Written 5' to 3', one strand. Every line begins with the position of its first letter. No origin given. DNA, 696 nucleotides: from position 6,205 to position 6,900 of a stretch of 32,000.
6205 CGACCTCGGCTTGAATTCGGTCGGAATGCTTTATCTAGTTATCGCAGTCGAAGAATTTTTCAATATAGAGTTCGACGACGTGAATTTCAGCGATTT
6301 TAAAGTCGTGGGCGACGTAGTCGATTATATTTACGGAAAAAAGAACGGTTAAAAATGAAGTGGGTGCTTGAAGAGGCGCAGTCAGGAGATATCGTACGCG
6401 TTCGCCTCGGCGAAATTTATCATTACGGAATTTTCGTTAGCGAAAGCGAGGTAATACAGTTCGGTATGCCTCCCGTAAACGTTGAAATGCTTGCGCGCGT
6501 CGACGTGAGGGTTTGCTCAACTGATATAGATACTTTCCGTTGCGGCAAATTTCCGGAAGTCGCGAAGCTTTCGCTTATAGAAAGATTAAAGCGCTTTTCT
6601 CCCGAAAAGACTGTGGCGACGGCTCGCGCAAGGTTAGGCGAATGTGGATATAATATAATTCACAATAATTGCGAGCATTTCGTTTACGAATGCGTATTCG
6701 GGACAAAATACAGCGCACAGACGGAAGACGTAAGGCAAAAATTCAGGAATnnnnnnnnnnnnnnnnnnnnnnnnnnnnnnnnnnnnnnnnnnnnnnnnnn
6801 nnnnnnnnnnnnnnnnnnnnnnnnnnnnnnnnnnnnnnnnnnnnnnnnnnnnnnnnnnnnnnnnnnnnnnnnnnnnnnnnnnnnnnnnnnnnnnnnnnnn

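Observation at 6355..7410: Unusual single-polypeptide fusion of an LRAT/PLAAT-type Cys-His domain with an Sfp-type phosphopantetheinyl transferase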

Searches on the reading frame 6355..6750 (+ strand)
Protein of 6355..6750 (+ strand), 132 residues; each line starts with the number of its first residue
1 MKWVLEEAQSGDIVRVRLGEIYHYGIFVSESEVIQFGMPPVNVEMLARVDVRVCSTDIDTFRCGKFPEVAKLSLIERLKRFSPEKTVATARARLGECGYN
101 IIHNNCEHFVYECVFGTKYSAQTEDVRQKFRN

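Call 38: search_protein_representatives(protein=window:6355-6750:+)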
Query: 132 residues. Proteins with E-value up to 0.001 (for the whole library): 2000; up to 1e-10: 305; up to 1e-30: 93. The best 150 are listed.
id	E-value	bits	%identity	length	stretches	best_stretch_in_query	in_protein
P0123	1.7e-47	176.7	60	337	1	1-130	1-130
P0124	3.4e-46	172.6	60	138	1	1-130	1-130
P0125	4.6e-45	168.9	59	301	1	1-132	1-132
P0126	1.4e-43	164.1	58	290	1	1-131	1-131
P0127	1.0e-41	158.1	56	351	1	1-132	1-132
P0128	1.3e-41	157.8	56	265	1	1-130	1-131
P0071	3.5e-41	156.4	57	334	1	1-130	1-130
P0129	2.0e-40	153.9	57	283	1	1-132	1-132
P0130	2.3e-40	153.7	54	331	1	1-130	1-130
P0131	9.3e-40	151.8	54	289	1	1-131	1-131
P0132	1.5e-39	151.1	52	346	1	1-130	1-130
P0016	2.1e-39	150.6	52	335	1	1-131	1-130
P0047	4.9e-39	149.4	53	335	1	1-132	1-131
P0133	5.5e-39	149.3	52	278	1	1-131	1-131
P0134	1.3e-38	148.1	60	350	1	1-128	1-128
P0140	6.8e-38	145.7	51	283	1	1-131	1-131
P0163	2.5e-35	137.4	45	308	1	1-132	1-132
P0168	4.9e-35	136.5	54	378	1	3-126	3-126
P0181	6.3e-34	132.9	52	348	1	1-132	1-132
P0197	4.7e-32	126.9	50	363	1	1-130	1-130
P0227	1.7e-28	115.4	46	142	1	1-131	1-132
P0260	1.4e-22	96.2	40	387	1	2-127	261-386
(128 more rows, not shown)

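Call 42: search_protein_families(library=pfam, proteins=[P0260, P0125, P0140, P0163, P0181, P0227, P0124, P0168, P0197], max_evalue=0.01)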
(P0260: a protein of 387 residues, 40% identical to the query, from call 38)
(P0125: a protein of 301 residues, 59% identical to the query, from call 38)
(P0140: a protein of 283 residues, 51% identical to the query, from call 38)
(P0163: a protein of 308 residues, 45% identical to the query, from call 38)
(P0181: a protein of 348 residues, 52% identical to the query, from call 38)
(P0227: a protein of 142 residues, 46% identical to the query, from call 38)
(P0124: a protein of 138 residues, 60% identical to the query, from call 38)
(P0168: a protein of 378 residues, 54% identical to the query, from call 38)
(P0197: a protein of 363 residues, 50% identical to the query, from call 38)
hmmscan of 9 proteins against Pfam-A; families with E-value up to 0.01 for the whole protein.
P0260 (387 aa): 3 families
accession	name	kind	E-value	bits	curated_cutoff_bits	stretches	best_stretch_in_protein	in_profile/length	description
PF04970.19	LRAT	-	7.5e-25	88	24.3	1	267-376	3-118/120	Lecithin retinol acyltransferase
PF01553.26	Acyltransferase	-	1.4e-21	77.1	23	1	56-173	12-131/132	Acyltransferase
PF03279.18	Lip_A_acyltrans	-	0.0058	16.3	22.3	0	53-198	112-263/295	Bacterial lipid A biosynthesis acyltransferase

P0125 (301 aa): 1 family
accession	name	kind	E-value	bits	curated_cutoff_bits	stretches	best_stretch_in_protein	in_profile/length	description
PF04970.19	LRAT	-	1.4e-16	61.3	24.3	1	9-117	4-118/120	Lecithin retinol acyltransferase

P0140 (283 aa): 1 family
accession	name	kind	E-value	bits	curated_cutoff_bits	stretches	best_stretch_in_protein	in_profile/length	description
PF04970.19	LRAT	-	1.7e-14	54.6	24.3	1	7-117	2-118/120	Lecithin retinol acyltransferase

P0163 (308 aa): 1 family
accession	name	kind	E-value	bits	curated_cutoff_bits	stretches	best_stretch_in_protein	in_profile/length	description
PF04970.19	LRAT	-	2e-17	64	24.3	1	7-117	2-118/120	Lecithin retinol acyltransferase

P0181 (348 aa): 1 family
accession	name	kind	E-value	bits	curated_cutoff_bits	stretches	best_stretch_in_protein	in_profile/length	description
PF04970.19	LRAT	-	3.2e-16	60.2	24.3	1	7-118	2-119/120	Lecithin retinol acyltransferase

P0227 (142 aa): 1 family
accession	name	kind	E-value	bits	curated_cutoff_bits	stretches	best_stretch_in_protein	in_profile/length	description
PF04970.19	LRAT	-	1.1e-17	64.9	24.3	1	11-119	6-119/120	Lecithin retinol acyltransferase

P0124 (138 aa): 2 families
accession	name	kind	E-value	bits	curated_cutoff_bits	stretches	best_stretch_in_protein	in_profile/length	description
PF04970.19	LRAT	-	1.4e-16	61.3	24.3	1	8-116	3-117/120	Lecithin retinol acyltransferase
PF05608.18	RTE1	-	0.0019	18.7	29.4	1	74-123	85-134/149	RTE1-like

P0168 (378 aa): 2 families
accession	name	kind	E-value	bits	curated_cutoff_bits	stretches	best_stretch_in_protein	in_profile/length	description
PF04970.19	LRAT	-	2.2e-16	60.7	24.3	1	8-116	3-117/120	Lecithin retinol acyltransferase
PF01648.25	ACPS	-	6.9e-09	36.2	25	1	242-329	1-74/111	4'-phosphopantetheinyl transferase superfamily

P0197 (363 aa): 2 families
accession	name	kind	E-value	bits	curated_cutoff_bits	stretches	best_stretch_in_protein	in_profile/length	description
PF04970.19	LRAT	-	5.1e-19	69.2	24.3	1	8-118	3-119/120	Lecithin retinol acyltransferase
PF01648.25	ACPS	-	1.3e-05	25.6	25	1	229-287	1-59/111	4'-phosphopantetheinyl transferase superfamily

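Call 43: find_homologous_proteins(query=P0260, max_evalue=1e-10)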
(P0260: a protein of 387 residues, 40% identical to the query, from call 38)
Query P0260 (387 aa): 6 proteins with E <= 1e-10 among 1476 candidates.
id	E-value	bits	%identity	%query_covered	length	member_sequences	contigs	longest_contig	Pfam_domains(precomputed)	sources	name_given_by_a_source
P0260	1.0e-266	902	100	100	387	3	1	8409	PF04970.20,PF01553.27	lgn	-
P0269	9.4e-152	523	61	94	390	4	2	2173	PF04970.20,PF01553.27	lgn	-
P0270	4.7e-15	73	35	36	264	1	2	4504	PF01553.27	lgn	-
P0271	1.3e-13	69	38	30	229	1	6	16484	PF01553.27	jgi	jgi:1-acyl-sn-glycerol-3-phosphate acyltransferase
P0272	2.5e-11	61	27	56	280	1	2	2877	PF01553.27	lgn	-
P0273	4.4e-11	60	41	27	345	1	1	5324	PF04970.20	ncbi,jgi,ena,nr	ncbi:MAG: lecithin retinol acyltransferase family protein [Gammaproteobacteria bacterium]|nr:lecithi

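Call 44: find_encoding_contigs(protein=P0260, flank=8000, max_places=3)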
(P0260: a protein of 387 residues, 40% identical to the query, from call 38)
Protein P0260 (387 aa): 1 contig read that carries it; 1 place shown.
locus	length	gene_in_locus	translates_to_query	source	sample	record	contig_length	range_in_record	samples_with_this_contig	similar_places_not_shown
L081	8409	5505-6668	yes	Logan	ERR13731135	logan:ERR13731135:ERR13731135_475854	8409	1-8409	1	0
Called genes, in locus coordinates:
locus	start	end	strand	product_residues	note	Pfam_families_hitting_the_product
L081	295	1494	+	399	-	PF00933:Glyco_hydro_3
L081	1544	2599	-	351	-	PF00535:Glycos_transf_2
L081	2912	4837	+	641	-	PF00501:AMP-binding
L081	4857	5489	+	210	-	PF01553:Acyltransferase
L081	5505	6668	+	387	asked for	PF01553:Acyltransferase, PF04970:LRAT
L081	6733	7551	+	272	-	PF23023:Anti-Pycsar_Apyc1 (weak), PF00753:Lactamase_B, PF12706:Lactamase_B_2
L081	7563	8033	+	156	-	PF01451:LMWPc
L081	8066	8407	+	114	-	?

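Call 45: find_encoding_contigs(protein=P0273, flank=6000, max_places=2)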
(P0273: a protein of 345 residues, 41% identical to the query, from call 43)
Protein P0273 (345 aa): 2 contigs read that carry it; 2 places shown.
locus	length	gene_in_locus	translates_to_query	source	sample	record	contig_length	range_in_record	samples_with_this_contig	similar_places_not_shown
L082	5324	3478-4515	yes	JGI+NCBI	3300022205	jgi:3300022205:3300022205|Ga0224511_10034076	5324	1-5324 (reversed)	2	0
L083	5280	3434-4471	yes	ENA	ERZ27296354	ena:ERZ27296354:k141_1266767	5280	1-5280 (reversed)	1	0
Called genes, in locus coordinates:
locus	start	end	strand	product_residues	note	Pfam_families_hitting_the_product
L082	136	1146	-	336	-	PF00027:cNMP_binding, PF00990:GGDEF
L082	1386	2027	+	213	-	PF01656:CbiA, PF10609:ParA (weak), PF13614:AAA_31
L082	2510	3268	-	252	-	PF12146:Hydrolase_4, PF12697:Abhydrolase_6, PF00561:Abhydrolase_1, PF00326:Peptidase_S9 (faint)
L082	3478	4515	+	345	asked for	PF04970:LRAT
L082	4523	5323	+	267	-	PF03096:Ndr, PF00561:Abhydrolase_1, PF12146:Hydrolase_4, PF12697:Abhydrolase_6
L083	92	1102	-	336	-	PF00027:cNMP_binding, PF00990:GGDEF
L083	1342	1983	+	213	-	PF01656:CbiA, PF10609:ParA (weak), PF13614:AAA_31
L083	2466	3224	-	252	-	PF12146:Hydrolase_4, PF12697:Abhydrolase_6, PF00561:Abhydrolase_1, PF00326:Peptidase_S9 (faint)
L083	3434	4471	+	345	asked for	PF04970:LRAT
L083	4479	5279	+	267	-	PF03096:Ndr, PF00561:Abhydrolase_1, PF12146:Hydrolase_4, PF12697:Abhydrolase_6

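Call 48: find_homologous_proteins(query=P0227, max_evalue=1e-8)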
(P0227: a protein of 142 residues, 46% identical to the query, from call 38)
Query P0227 (142 aa): 75 proteins with E <= 1e-8 among 112 candidates.
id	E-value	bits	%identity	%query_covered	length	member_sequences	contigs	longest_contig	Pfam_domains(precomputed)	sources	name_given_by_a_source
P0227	2.8e-91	321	100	100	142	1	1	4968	PF04970.20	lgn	-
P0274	1.5e-64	234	74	96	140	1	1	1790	PF04970.20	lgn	-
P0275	3.5e-58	214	66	100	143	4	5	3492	PF04970.20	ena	-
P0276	2.5e-39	152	55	96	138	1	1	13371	PF04970.20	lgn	-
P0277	2.6e-38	149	53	95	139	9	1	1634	PF04970.20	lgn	-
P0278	1.2e-37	147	51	96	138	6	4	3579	PF04970.20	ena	-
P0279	2.9e-36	143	53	99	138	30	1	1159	PF04970.20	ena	-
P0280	4.0e-36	142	53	96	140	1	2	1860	PF04970.20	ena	-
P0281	9.2e-35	138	47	100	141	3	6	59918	PF04970.20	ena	-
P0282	1.3e-34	137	49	96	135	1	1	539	PF04970.20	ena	-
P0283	2.3e-34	136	48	99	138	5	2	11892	PF04970.20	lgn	-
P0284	2.4e-34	136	50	95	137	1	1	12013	PF04970.20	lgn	-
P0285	2.8e-34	136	51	94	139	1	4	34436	PF04970.20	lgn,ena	-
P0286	3.3e-34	136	50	95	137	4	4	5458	PF04970.20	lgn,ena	-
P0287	4.0e-34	136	49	96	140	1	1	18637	PF04970.20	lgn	-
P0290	1.8e-33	133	48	99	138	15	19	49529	PF04970.20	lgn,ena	-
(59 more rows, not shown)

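Call 49: find_encoding_contigs(protein=P0281, flank=8000, max_places=1)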
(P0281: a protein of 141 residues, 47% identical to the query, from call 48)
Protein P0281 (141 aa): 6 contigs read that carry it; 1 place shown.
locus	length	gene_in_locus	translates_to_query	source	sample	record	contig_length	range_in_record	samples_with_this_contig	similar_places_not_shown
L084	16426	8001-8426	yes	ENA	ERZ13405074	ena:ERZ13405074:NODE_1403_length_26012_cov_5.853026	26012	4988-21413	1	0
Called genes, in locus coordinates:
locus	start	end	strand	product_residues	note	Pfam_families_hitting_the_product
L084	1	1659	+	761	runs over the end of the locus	PF00694:Aconitase_C (faint), PF00330:Aconitase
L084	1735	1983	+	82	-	-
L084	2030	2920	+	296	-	PF01790:LGT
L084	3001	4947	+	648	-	PF00501:AMP-binding, PF00550:PP-binding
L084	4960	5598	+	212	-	PF01553:Acyltransferase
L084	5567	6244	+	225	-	PF01553:Acyltransferase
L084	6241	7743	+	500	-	PF00501:AMP-binding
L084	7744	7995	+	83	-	PF00550:PP-binding (weak)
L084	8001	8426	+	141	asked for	PF04970:LRAT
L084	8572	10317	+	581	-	PF00664:ABC_membrane, PF02463:SMC_N (weak), PF00005:ABC_tran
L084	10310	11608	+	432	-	PF01594:AI-2E_transport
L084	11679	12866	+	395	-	PF02608:Bmp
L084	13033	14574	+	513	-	PF02463:SMC_N (faint), PF00005:ABC_tran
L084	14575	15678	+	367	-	PF02653:BPD_transp_2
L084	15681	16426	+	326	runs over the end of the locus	PF02653:BPD_transp_2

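Call 50: find_encoding_contigs(protein=P0290, flank=8000, max_places=1)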
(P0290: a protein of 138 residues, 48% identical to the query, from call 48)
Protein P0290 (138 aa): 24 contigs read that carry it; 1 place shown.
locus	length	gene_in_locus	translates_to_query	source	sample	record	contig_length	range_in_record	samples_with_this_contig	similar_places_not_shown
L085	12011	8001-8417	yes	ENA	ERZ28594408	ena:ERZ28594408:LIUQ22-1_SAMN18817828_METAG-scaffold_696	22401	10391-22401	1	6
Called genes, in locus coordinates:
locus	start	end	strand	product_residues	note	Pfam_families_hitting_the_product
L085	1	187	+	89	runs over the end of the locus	-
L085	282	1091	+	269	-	PF01790:LGT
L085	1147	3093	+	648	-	PF00501:AMP-binding, PF00550:PP-binding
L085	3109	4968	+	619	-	PF07690:MFS_1, PF13347:MFS_2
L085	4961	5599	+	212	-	PF01553:Acyltransferase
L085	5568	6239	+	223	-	PF01553:Acyltransferase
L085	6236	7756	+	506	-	PF00501:AMP-binding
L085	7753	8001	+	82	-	PF00550:PP-binding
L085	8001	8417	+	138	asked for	PF04970:LRAT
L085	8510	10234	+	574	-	PF00664:ABC_membrane, PF02463:SMC_N (weak), PF00005:ABC_tran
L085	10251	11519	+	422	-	PF01594:AI-2E_transport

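Call 51: find_encoding_contigs(protein=P0276, flank=8000, max_places=1)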
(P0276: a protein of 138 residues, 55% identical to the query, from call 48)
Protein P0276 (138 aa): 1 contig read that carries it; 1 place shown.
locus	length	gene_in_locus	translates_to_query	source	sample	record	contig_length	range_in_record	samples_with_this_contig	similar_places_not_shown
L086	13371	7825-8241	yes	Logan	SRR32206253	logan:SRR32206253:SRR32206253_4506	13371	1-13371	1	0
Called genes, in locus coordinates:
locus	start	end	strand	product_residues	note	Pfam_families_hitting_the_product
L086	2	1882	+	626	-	?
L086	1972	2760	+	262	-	PF01790:LGT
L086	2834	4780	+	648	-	PF00501:AMP-binding, PF00550:PP-binding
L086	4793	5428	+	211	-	PF01553:Acyltransferase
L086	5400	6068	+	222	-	PF01553:Acyltransferase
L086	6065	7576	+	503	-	PF00501:AMP-binding, PF23562:AMP-binding_C_3 (weak)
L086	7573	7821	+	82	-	PF00550:PP-binding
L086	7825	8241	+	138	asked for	PF04970:LRAT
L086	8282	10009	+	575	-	PF00664:ABC_membrane, PF02463:SMC_N (weak), PF00005:ABC_tran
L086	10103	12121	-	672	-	PF05569:Peptidase_M56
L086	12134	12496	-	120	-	PF03965:Penicillinase_R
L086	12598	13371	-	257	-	?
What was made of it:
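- Stand-alone LRAT proteins of 138-141 aa occupy the same slot after the ACP in the same operon (calls 48-51). Stand-alone and PlsC-fused forms work without any PPTase scaffold (calls 44, 49-51).
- Tried and rejected: Link to lipoprotein maturation: an Lgt gene lies directly upstream in the three stand-alone-LRAT loci (calls 49-51).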
